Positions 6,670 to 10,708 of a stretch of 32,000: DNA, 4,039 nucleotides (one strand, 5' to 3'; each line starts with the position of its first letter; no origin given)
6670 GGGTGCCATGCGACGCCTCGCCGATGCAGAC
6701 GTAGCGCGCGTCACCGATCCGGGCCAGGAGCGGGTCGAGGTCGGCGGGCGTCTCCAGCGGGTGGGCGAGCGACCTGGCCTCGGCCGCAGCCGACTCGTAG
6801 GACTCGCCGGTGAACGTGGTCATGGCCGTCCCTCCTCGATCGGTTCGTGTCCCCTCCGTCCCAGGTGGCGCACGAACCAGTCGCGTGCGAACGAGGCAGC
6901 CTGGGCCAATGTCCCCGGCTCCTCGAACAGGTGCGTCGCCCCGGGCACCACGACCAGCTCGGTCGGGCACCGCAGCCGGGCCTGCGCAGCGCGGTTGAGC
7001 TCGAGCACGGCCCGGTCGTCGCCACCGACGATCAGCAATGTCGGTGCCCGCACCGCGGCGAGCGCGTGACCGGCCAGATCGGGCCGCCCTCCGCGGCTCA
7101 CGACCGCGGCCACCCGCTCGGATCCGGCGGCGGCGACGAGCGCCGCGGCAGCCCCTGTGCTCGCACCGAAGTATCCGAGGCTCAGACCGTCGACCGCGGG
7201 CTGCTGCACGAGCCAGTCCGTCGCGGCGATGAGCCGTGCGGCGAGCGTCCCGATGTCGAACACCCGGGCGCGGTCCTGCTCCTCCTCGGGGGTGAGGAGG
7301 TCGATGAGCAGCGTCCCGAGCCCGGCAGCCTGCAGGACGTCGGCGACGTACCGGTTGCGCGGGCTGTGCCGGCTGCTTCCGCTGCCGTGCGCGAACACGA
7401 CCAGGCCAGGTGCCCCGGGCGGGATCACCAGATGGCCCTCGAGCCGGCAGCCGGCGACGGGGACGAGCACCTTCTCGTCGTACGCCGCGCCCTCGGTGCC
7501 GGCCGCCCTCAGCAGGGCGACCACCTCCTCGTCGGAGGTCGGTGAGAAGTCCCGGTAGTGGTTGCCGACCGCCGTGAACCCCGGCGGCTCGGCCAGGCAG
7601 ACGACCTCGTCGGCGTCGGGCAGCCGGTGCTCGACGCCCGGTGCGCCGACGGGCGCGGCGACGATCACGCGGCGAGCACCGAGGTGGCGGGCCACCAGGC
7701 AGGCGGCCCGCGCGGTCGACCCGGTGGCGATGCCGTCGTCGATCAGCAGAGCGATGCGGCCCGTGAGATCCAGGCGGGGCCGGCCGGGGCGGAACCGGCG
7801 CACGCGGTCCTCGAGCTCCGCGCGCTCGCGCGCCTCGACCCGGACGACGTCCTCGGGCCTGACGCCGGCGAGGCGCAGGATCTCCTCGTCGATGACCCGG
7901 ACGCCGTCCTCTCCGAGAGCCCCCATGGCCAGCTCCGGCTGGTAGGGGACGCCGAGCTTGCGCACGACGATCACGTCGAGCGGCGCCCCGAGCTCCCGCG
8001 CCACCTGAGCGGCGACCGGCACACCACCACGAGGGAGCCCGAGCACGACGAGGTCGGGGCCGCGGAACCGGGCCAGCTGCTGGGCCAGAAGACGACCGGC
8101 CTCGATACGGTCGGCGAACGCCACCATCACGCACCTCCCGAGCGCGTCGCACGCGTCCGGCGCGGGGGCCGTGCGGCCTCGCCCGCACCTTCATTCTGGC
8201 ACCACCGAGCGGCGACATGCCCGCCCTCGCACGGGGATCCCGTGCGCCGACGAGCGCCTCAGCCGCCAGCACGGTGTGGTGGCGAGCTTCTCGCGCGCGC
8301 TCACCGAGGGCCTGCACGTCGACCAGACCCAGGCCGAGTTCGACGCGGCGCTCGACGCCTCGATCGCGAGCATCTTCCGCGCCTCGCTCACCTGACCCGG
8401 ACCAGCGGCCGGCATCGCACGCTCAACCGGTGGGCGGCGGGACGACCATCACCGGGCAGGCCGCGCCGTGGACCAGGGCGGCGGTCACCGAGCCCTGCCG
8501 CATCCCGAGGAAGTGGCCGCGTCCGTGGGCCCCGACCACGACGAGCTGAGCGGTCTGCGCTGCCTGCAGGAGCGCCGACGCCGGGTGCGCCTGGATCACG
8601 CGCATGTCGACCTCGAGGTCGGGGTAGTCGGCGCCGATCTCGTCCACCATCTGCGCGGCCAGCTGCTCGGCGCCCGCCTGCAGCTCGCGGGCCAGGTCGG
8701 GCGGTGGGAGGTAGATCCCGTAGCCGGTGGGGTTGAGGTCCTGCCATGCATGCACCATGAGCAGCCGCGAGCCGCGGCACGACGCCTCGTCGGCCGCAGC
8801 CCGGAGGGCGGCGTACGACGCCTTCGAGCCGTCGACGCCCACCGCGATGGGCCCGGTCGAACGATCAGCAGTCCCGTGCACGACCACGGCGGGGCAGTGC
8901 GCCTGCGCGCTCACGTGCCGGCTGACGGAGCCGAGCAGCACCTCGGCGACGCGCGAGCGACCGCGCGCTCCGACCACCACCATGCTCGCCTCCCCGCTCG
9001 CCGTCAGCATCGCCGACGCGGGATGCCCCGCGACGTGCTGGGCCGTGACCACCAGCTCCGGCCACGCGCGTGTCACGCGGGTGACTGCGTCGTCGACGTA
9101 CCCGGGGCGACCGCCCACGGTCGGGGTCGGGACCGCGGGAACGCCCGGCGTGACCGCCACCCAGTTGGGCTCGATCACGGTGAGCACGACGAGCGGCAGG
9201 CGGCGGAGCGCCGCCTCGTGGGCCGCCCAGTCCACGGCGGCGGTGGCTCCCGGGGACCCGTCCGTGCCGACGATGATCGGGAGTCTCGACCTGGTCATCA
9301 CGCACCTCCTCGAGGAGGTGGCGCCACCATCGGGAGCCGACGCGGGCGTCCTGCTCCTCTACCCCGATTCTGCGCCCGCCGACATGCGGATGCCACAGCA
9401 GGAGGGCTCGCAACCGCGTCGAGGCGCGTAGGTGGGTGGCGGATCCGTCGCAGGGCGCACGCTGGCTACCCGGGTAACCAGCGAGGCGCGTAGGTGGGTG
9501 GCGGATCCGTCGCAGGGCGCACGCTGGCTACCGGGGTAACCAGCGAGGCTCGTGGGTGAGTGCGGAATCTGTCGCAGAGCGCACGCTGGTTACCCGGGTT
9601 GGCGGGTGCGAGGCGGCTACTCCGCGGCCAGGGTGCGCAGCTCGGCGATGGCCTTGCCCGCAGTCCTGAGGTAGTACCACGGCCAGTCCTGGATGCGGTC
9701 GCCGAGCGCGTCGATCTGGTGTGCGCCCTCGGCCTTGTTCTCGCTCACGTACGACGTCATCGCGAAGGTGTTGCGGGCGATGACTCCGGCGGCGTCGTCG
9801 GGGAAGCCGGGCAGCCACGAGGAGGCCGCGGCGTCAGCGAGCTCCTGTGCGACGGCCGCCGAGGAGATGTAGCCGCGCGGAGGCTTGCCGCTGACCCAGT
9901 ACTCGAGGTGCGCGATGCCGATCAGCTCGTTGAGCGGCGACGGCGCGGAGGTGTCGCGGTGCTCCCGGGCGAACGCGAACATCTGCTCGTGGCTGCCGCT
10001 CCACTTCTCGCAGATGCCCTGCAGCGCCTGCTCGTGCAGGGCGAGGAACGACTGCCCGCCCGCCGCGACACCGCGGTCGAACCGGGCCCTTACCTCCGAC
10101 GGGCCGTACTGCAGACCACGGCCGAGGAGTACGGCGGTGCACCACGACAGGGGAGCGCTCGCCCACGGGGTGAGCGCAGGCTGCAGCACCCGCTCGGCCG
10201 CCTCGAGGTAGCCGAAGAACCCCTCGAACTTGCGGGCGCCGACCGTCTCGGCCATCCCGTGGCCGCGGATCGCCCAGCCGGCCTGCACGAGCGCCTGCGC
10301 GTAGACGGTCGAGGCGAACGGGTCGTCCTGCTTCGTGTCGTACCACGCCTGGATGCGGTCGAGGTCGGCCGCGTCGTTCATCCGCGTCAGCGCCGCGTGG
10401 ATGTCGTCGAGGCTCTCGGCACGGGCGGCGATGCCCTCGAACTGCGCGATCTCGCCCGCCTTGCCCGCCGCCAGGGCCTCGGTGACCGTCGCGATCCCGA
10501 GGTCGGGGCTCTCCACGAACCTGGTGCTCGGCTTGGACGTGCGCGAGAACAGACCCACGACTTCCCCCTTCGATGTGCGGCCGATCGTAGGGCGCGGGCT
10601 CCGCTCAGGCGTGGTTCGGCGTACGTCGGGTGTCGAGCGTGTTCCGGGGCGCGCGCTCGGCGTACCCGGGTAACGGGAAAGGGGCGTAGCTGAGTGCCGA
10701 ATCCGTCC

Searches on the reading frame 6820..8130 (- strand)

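Call 11: search_protein_families(library=pfam, proteins=[window:6820-8130:-], max_evalue=0.001)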
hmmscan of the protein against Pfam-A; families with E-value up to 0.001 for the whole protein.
window:6820-8130:- (436 aa): 5 families
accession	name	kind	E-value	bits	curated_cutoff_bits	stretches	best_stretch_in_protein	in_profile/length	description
PF00156.33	Pribosyltran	-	4.1e-13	49.4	26.3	1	10-180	14-142/158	Phosphoribosyl transferase domain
PF01738.24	DLH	-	1.1e-05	25.6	21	1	232-408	3-194/217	Dienelactone hydrolase family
PF00326.27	Peptidase_S9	-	1.6e-05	24.9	22.6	0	300-351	48-100/213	Prolyl oligopeptidase family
PF00561.26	Abhydrolase_1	-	0.00067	19.8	25.8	0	243-348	2-102/245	alpha/beta hydrolase fold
PF12146.15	Hydrolase_4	-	0.00073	19.3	27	0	357-400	187-232/239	Serine aminopeptidase, S33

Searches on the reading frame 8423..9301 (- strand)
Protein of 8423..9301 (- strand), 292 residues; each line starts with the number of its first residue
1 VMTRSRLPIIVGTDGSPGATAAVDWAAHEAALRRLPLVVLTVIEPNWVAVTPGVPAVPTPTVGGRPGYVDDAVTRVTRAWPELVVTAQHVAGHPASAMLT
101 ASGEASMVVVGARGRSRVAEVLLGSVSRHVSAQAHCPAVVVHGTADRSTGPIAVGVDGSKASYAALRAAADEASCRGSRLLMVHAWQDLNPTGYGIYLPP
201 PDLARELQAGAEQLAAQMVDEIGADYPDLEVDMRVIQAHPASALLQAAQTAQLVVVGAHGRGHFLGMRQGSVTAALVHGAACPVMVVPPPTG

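Call 11: search_protein_families(library=pfam, proteins=[window:8423-9301:-], max_evalue=0.001)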
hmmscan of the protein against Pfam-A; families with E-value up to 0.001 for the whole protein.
window:8423-9301:- (292 aa): 1 family
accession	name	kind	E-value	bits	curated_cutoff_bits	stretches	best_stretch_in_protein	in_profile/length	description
PF00582.32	Usp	-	4.1e-46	157.5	24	2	151-288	4-141/141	Universal stress protein family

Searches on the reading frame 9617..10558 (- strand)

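Call 11: search_protein_families(library=pfam, proteins=[window:9617-10558:-], max_evalue=0.001)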
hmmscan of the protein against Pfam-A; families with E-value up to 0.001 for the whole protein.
window:9617-10558:- (313 aa): 0 families

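Call 77: search_protein_families(library=pfam, proteins=[window:9617-10558:-], max_evalue=5)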
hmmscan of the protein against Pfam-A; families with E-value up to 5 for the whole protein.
window:9617-10558:- (313 aa): 1 family
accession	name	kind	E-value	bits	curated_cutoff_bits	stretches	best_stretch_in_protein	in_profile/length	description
PF20909.2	SpGH101_helical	-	0.058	13.8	27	1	63-98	17-54/60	Endo-alpha-N-acetylgalactosaminidase, helical bundle domain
